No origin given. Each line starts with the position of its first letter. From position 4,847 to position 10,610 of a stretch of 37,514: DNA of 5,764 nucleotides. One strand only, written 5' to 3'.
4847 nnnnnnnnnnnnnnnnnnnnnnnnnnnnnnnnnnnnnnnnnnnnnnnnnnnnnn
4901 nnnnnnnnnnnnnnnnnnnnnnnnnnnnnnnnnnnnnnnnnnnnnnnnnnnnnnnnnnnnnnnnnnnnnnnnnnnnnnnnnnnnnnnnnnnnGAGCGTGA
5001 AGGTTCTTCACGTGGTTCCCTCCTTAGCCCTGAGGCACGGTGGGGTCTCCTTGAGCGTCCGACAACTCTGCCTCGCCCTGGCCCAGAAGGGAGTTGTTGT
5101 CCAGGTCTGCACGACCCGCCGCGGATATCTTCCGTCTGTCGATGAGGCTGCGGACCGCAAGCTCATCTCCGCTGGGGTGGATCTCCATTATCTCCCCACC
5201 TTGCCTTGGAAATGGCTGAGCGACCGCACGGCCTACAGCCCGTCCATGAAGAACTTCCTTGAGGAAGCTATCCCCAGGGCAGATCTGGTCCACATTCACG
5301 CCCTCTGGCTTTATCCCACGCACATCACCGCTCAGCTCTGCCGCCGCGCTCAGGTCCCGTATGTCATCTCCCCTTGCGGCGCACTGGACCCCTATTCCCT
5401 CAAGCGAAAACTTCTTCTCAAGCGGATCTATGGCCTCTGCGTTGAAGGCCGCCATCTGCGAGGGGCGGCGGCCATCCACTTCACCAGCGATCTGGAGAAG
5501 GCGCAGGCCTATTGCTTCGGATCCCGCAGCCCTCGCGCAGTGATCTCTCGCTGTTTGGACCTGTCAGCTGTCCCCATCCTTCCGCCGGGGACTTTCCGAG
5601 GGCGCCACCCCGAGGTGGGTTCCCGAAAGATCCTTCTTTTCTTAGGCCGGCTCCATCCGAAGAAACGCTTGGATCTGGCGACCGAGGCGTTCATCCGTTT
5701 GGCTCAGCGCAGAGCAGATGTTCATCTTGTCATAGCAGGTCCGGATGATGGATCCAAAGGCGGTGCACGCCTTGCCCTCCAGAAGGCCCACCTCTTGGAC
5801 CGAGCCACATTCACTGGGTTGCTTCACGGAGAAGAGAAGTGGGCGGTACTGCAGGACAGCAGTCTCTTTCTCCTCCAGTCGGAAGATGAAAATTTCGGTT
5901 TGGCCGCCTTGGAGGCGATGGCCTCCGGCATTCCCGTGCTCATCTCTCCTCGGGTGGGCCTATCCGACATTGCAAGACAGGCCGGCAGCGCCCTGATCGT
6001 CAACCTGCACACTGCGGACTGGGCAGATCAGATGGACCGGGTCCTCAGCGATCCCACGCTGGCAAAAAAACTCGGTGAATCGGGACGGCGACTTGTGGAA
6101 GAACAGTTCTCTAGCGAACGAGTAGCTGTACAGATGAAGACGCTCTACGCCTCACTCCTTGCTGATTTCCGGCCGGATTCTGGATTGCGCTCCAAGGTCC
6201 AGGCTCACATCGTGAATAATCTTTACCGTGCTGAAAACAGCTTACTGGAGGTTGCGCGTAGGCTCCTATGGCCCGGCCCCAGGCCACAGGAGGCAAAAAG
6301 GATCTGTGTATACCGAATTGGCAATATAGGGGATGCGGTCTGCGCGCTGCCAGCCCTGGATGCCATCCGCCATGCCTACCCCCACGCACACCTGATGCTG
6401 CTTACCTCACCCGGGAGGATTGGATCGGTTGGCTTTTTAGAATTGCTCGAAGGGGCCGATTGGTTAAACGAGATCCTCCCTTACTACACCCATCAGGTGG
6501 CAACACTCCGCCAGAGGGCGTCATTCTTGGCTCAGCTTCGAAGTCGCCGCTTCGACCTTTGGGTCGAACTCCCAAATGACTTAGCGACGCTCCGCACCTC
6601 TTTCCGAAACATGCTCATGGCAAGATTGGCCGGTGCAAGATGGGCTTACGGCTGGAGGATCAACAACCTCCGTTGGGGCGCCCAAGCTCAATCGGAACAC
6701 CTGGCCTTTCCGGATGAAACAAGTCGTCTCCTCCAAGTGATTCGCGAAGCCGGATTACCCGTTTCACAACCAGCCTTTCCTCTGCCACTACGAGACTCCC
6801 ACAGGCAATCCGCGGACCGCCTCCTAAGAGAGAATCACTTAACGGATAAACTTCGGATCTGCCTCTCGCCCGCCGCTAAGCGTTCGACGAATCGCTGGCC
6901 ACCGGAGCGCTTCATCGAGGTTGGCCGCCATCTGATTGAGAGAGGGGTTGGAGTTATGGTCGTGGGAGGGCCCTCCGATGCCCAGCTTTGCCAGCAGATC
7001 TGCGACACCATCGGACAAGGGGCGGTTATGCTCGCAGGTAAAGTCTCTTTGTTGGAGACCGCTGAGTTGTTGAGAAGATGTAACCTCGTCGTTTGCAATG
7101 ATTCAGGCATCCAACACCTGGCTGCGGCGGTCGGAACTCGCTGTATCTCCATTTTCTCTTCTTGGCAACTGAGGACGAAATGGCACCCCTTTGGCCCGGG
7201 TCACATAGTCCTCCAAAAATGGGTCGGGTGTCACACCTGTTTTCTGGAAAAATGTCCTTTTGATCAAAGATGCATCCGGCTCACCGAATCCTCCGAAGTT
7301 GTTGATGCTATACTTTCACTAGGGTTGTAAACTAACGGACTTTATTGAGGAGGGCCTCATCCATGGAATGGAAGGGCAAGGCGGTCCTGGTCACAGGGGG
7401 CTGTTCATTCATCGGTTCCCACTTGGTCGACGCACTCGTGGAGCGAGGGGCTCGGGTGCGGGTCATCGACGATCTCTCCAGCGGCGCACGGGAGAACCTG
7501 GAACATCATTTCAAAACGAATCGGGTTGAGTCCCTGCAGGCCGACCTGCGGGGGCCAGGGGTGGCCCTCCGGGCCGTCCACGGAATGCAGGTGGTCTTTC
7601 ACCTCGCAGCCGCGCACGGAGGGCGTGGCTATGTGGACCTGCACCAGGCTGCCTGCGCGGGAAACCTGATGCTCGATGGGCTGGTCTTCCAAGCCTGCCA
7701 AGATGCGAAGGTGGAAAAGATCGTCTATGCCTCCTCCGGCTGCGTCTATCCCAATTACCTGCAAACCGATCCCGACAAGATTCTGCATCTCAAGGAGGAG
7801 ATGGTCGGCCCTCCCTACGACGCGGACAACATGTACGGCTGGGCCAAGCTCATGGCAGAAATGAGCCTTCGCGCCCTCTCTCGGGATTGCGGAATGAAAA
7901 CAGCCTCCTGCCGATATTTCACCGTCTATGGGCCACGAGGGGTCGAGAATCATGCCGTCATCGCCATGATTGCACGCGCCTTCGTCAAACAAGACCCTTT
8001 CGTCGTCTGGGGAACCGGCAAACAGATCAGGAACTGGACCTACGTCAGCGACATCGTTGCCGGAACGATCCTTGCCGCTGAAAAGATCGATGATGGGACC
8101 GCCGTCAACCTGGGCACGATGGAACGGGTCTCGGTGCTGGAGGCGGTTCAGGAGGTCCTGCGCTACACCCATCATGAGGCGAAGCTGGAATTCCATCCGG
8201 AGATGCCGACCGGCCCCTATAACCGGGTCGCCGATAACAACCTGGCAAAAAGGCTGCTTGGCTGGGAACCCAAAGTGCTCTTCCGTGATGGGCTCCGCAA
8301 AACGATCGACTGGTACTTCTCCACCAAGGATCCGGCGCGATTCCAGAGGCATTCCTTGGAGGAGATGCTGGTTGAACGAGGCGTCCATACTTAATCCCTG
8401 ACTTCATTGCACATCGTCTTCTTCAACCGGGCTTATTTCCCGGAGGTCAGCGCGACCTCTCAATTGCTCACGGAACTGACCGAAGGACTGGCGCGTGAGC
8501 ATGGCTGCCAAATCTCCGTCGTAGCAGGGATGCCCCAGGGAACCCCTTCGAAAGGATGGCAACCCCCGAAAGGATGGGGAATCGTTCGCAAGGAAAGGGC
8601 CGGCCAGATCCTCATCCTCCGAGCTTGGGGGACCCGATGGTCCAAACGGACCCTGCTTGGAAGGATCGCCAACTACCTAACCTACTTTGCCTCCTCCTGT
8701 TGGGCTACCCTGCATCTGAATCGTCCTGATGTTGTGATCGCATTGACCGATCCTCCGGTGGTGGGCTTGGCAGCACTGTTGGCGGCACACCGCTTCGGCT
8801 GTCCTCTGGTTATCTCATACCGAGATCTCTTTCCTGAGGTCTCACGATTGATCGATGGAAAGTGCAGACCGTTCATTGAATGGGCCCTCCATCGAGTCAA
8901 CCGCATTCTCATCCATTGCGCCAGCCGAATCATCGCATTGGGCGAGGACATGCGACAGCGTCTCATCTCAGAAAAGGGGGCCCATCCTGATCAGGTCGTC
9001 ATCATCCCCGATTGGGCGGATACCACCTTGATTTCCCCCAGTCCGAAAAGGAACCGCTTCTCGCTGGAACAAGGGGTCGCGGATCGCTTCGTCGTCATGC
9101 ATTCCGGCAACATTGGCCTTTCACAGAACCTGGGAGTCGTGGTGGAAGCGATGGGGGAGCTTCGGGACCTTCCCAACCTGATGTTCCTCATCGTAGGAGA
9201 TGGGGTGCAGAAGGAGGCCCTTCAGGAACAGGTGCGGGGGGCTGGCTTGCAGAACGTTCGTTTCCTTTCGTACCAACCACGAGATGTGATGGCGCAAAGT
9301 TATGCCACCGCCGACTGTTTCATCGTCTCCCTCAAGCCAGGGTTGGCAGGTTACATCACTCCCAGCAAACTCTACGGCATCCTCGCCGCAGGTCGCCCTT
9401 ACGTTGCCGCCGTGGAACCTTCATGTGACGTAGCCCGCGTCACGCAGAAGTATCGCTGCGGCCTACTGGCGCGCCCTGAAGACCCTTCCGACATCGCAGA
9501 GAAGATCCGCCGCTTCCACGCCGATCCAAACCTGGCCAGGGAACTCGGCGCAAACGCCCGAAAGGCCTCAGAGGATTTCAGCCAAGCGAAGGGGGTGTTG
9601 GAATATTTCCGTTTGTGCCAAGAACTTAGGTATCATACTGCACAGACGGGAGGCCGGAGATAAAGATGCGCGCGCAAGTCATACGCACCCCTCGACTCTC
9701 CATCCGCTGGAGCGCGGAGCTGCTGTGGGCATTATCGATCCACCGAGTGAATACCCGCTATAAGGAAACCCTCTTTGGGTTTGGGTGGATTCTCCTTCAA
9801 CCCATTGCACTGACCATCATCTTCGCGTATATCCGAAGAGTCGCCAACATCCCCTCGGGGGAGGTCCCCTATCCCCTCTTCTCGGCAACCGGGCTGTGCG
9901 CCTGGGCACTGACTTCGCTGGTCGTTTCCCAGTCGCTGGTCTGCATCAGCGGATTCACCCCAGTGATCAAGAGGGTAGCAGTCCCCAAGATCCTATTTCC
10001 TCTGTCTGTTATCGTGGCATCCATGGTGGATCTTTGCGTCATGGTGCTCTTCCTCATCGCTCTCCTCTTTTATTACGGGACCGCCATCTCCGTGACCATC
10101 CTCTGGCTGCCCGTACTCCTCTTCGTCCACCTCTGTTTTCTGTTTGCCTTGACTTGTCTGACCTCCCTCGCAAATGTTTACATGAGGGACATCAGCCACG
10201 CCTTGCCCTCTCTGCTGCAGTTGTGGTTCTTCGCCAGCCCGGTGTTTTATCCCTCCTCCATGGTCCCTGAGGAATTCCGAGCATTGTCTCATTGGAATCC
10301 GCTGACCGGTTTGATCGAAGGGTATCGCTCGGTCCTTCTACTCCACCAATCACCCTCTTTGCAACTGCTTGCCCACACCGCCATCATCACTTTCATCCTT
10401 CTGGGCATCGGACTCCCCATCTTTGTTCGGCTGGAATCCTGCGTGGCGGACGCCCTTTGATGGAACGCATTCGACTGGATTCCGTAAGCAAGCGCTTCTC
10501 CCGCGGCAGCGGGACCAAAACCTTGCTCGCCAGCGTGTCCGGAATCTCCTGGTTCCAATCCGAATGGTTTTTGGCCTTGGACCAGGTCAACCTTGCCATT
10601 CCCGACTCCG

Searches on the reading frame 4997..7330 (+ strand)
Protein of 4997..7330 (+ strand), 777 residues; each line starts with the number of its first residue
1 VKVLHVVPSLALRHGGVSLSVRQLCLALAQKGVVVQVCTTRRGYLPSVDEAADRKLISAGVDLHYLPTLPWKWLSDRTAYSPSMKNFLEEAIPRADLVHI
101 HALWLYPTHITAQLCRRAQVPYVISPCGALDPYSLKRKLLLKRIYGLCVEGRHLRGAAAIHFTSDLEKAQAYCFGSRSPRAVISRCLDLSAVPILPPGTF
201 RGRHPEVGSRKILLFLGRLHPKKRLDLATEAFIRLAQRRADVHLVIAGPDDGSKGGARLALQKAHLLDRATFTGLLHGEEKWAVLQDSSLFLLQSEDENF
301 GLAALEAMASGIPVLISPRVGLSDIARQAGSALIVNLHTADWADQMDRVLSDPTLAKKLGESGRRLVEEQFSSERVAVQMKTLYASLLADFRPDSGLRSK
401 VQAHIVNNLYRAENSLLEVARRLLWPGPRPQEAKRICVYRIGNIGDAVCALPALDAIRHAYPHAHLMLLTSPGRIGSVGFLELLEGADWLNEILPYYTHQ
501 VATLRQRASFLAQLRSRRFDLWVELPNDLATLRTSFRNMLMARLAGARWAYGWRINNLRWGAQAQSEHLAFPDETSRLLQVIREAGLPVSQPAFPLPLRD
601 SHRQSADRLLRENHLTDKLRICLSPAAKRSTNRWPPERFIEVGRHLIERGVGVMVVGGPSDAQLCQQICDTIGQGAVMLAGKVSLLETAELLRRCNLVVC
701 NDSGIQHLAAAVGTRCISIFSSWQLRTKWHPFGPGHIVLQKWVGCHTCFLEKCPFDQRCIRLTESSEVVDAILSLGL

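Call 16: search_protein_families(library=pfam, proteins=[window:4997-7330:+], max_evalue=0.001)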
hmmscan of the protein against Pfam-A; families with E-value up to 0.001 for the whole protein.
window:4997-7330:+ (777 aa): 7 families
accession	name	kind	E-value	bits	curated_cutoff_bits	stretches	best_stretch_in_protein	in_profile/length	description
PF00534.26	Glycos_transf_1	-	2e-32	112.6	26.4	1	201-365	6-171/172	Glycosyl transferases group 1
PF01075.23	Glyco_transf_9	-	3.6e-29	102.3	22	1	509-756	3-244/247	Glycosyltransferase family 9 (heptosyltransferase)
PF13692.12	Glyco_trans_1_4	-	2.5e-26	93.1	27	1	210-352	1-142/142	Glycosyl transferases group 1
PF20706.3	GT4-conflict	-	7.4e-20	71.7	26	1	194-377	176-382/385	Family 4 Glycosyltransferase in conflict systems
PF13579.12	Glyco_trans_4_4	-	5.7e-18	66.2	29.7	1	15-182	1-153/158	Glycosyl transferase 4-like domain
PF13439.12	Glyco_transf_4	-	4.7e-11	43.4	28.5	1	15-190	2-169/170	Glycosyltransferase Family 4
PF13524.12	Glyco_trans_1_2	-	3e-08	34.2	25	1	230-380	3-142/144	Glycosyl transferase-like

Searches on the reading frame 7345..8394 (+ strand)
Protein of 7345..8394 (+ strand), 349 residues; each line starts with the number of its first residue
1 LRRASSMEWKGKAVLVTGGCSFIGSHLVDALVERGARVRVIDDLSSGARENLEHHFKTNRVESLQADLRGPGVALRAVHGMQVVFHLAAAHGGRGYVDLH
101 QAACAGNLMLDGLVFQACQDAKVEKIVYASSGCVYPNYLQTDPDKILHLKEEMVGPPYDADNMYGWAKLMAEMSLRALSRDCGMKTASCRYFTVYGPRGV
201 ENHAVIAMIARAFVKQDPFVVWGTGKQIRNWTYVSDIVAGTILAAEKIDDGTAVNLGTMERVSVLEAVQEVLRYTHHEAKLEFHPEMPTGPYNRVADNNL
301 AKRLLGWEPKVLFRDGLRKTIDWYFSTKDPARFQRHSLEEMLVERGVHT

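Call 16: search_protein_families(library=pfam, proteins=[window:7345-8394:+], max_evalue=0.001)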
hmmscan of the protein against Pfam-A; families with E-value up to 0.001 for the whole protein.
window:7345-8394:+ (349 aa): 9 families
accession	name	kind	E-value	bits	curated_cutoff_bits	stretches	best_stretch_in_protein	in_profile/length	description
PF01370.27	Epimerase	-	1.4e-45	156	20.9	1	14-257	1-240/240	NAD dependent epimerase/dehydratase family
PF16363.11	GDP_Man_Dehyd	-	4.2e-32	112.4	27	1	15-320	1-332/332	GDP-mannose 4,6 dehydratase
PF01073.25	3Beta_HSD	-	1.4e-24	87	22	1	15-251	1-235/280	3-beta hydroxysteroid dehydrogenase/isomerase family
PF02719.21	Polysacc_synt_2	-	3.1e-07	30.3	20.2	1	14-131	1-128/293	Polysaccharide biosynthesis protein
PF07993.18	NAD_binding_4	-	5.2e-07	29.5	20.1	1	16-196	1-209/258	Male sterility protein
PF13460.12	NAD_binding_10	-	4.4e-06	27.1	27.2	1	21-158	4-121/184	NAD(P)H-binding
PF04321.23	RmlD_sub_bind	-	1e-05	25.2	27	1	14-277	3-233/287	RmlD substrate binding domain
PF05368.20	NmrA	-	4.1e-05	23.8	27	1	12-132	3-108/298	NmrA-like family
PF00106.31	adh_short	-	5.4e-05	23.2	26.6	1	12-71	1-61/195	short chain dehydrogenase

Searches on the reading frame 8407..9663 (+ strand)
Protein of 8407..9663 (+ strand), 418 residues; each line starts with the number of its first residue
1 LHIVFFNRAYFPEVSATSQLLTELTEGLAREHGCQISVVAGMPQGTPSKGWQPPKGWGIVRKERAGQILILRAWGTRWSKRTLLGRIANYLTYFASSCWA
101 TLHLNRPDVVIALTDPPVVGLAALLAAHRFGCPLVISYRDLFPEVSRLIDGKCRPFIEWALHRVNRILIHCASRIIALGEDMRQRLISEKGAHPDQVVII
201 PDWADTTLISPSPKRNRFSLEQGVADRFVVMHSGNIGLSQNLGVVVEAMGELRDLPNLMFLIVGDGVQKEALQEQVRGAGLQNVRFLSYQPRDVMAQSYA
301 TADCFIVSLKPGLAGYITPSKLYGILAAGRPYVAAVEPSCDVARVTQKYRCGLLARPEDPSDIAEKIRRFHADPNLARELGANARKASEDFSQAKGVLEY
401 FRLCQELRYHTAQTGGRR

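Call 16: search_protein_families(library=pfam, proteins=[window:8407-9663:+], max_evalue=0.001)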
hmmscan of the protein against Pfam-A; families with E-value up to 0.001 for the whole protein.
window:8407-9663:+ (418 aa): 5 families
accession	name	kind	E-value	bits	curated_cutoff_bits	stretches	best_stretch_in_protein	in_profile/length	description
PF00534.26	Glycos_transf_1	-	1.2e-17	64.4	26.4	1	226-386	14-171/172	Glycosyl transferases group 1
PF13692.12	Glyco_trans_1_4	-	2.5e-16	60.7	27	1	228-373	2-142/142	Glycosyl transferases group 1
PF13579.12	Glyco_trans_4_4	-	1.2e-15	58.6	29.7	1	22-203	8-158/158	Glycosyl transferase 4-like domain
PF13439.12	Glyco_transf_4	-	4e-14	53.4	28.5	1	21-206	8-168/170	Glycosyltransferase Family 4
PF13524.12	Glyco_trans_1_2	-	5.1e-06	26.9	25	1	251-387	8-128/144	Glycosyl transferase-like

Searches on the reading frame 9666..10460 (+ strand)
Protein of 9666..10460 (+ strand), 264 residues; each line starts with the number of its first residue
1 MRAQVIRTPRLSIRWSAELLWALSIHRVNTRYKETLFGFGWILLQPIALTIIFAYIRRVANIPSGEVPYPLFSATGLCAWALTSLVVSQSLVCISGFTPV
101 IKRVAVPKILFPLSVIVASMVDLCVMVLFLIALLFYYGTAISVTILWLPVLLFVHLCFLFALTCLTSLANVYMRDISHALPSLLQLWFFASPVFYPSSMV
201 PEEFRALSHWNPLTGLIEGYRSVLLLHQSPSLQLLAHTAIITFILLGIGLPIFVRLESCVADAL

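Call 16: search_protein_families(library=pfam, proteins=[window:9666-10460:+], max_evalue=0.001)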
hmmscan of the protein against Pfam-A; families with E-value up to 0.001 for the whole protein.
window:9666-10460:+ (264 aa): 1 family
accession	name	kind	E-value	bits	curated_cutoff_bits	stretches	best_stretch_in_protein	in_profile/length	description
PF01061.29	ABC2_membrane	-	2.7e-12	47.1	26.9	1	20-224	3-210/211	ABC-2 type transporter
